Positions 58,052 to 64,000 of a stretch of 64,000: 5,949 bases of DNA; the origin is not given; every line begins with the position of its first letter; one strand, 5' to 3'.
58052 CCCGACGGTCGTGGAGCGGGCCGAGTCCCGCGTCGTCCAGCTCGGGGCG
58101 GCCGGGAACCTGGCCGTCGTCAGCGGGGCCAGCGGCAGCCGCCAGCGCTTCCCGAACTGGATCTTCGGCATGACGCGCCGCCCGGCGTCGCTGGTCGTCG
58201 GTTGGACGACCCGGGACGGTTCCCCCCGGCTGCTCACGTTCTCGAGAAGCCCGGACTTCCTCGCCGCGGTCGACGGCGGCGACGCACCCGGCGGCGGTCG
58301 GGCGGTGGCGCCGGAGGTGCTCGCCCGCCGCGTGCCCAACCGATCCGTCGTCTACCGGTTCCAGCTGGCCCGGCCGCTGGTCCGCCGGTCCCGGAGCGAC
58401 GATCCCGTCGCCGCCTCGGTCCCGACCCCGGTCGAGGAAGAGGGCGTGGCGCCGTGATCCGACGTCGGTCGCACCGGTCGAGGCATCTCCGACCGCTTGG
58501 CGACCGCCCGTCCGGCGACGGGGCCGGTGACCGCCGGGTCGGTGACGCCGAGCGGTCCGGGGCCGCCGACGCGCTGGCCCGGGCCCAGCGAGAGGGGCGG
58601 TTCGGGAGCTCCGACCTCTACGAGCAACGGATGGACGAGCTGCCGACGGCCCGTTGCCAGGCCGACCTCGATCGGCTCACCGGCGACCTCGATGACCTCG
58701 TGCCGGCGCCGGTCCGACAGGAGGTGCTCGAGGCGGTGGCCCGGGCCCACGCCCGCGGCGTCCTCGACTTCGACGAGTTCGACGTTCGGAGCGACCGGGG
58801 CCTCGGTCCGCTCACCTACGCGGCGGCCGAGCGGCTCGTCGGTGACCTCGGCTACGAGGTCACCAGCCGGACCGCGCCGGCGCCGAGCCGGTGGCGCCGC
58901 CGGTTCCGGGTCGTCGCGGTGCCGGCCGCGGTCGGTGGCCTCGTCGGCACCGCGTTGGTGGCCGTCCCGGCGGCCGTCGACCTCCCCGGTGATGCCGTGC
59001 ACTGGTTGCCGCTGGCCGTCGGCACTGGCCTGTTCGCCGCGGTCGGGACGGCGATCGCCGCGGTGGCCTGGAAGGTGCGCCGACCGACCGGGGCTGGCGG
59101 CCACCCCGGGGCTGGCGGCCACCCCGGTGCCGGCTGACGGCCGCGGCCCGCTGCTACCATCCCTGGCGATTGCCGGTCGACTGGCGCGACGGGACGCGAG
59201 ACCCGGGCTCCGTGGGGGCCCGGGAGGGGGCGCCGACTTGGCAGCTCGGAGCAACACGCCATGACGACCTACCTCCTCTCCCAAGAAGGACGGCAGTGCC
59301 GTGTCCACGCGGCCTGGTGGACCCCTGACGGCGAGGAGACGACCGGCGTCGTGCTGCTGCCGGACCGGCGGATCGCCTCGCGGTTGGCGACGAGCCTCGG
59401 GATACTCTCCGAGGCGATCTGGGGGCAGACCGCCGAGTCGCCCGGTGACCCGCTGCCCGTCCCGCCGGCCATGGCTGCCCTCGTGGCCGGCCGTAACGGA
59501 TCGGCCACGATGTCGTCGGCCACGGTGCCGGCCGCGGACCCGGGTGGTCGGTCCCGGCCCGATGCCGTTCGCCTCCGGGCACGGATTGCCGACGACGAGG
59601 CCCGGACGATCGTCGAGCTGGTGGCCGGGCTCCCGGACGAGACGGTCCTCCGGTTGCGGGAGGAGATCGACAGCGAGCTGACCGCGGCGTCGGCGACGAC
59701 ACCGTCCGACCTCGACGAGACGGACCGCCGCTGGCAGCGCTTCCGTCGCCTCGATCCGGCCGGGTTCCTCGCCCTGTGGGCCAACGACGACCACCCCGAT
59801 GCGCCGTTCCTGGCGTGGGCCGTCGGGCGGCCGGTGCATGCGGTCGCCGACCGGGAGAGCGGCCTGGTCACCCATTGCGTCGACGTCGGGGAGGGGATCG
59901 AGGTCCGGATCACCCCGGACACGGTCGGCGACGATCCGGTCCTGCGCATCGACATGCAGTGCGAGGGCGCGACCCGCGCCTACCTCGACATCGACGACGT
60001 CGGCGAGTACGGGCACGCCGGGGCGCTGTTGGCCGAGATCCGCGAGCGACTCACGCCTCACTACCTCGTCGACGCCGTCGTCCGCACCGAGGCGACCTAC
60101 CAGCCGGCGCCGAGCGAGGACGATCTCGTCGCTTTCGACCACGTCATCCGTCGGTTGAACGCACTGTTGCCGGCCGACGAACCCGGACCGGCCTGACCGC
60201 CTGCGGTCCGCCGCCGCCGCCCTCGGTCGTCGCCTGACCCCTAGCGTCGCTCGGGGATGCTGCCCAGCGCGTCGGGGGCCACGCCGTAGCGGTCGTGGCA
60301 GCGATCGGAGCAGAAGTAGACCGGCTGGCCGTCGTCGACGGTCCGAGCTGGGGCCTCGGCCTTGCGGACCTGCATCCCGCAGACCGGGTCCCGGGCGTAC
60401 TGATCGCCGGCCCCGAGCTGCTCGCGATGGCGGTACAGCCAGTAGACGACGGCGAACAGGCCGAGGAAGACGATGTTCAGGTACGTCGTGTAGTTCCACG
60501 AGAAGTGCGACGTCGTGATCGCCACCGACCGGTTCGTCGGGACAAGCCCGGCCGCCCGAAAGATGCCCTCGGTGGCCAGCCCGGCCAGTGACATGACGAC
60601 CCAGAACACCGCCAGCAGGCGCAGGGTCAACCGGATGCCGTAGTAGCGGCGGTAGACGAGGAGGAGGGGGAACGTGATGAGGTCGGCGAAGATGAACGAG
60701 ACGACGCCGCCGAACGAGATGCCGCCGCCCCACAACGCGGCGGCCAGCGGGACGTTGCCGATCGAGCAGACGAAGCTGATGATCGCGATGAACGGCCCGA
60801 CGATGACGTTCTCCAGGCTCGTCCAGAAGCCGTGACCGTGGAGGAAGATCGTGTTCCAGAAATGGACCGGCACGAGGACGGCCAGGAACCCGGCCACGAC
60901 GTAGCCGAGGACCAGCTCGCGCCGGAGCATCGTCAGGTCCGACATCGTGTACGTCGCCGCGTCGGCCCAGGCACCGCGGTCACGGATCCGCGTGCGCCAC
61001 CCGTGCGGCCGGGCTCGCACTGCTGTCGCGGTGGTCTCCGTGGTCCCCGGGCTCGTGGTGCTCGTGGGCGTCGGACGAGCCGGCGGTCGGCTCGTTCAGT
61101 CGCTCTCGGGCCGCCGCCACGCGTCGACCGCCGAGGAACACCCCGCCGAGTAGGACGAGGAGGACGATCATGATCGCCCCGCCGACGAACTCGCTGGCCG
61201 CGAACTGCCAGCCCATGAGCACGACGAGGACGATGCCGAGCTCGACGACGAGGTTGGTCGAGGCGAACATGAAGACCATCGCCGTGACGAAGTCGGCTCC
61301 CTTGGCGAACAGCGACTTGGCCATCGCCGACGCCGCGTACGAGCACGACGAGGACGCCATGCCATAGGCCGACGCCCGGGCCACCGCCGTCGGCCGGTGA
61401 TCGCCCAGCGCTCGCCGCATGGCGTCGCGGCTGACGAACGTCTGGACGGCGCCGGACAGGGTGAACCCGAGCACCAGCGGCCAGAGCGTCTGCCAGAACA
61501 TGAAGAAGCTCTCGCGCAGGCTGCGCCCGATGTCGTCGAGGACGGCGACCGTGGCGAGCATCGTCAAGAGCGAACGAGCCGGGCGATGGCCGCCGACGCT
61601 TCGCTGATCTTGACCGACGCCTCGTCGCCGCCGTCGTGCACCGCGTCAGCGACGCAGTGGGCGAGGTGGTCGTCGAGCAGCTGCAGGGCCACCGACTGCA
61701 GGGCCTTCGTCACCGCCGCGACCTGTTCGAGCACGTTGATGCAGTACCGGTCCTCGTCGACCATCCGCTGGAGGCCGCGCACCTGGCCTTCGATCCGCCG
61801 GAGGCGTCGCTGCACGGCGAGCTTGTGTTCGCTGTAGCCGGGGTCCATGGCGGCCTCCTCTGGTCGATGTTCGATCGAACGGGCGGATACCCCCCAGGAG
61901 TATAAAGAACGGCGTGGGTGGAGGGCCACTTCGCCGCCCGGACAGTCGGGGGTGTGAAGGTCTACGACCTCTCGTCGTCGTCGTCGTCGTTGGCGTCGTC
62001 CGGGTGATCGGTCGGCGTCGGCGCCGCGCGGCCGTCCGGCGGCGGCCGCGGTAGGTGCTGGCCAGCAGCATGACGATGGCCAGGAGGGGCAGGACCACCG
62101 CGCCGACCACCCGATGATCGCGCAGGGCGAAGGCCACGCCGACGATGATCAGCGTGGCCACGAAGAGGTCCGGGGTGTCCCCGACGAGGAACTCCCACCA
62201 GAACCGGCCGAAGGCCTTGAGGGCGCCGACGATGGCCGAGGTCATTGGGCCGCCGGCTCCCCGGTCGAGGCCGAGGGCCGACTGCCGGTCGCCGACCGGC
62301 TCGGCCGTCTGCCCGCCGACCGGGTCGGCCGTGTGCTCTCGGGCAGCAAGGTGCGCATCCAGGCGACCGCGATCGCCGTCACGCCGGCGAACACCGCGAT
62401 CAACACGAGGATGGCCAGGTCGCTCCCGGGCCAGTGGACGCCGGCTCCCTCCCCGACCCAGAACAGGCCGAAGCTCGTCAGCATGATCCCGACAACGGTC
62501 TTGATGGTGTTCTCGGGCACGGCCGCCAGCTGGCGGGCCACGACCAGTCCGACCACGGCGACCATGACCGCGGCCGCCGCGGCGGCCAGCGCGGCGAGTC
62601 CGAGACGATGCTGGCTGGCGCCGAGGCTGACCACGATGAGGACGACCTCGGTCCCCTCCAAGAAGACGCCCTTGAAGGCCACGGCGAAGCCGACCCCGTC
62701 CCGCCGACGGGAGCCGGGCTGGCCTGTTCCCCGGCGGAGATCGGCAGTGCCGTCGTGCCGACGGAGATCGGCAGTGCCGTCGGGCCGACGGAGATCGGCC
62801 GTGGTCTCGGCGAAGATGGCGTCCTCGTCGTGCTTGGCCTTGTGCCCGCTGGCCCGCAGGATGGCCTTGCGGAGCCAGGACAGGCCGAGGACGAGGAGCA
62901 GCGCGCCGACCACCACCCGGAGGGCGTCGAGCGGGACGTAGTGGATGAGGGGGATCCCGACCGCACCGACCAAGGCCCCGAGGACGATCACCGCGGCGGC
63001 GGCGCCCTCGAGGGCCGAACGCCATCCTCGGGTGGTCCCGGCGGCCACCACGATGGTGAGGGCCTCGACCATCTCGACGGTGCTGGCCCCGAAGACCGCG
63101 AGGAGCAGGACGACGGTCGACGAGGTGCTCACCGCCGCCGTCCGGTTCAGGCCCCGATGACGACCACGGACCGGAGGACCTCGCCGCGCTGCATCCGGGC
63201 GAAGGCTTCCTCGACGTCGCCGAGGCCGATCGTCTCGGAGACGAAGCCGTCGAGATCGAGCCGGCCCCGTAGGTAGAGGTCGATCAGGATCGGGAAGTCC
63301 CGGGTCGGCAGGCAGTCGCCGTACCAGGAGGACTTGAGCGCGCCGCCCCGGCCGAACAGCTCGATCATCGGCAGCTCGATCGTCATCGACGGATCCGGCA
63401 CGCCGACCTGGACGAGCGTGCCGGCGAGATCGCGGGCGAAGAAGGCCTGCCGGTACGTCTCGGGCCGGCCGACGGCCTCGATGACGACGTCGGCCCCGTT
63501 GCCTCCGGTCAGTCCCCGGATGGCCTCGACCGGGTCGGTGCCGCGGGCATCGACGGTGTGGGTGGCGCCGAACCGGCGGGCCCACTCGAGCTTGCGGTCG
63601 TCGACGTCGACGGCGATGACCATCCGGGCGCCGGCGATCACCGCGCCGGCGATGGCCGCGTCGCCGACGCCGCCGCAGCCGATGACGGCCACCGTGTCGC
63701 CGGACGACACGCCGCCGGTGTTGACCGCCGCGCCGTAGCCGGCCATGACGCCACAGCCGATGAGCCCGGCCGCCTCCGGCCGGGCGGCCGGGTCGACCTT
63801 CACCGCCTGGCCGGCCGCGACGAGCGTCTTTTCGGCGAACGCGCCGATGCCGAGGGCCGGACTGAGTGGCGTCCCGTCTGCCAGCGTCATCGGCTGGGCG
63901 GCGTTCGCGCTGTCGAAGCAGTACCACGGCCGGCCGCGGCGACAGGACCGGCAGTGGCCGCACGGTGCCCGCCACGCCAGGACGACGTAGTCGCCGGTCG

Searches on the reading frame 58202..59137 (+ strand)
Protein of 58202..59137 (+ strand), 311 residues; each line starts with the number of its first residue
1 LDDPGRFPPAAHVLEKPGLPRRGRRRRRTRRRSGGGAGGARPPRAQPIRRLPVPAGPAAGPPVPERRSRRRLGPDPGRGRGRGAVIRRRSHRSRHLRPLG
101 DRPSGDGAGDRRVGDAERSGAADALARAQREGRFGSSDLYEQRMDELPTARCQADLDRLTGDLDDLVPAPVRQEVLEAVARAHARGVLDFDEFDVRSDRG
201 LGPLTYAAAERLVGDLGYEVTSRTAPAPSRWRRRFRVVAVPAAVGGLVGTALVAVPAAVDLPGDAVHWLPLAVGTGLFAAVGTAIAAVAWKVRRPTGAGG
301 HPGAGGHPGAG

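Call 24: search_protein_families(library=pfam, proteins=[window:58202-59137:+])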
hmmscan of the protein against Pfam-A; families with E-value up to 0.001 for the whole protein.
window:58202-59137:+ (311 aa): 1 family
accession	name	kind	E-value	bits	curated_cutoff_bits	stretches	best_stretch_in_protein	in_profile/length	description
PF08044.16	DUF1707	-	2e-11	44.2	27.6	1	112-163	2-52/53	DUF1707 SHOCT-like domain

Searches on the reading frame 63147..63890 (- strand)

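Call 24: search_protein_families(library=pfam, proteins=[window:63147-63890:-])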
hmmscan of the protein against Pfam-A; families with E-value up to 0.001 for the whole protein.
window:63147-63890:- (247 aa): 3 families
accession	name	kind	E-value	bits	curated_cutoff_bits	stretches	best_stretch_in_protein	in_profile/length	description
PF00107.32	ADH_zinc_N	-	1.4e-29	103.1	31.8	1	74-206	1-127/129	Zinc-binding dehydrogenase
PF13602.12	ADH_zinc_N_2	-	4.6e-10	41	27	1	107-238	1-128/134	Zinc-binding dehydrogenase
PF16912.11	Glu_dehyd_C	-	3e-05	24.1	34.9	1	65-174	32-140/211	Glucose dehydrogenase C-terminus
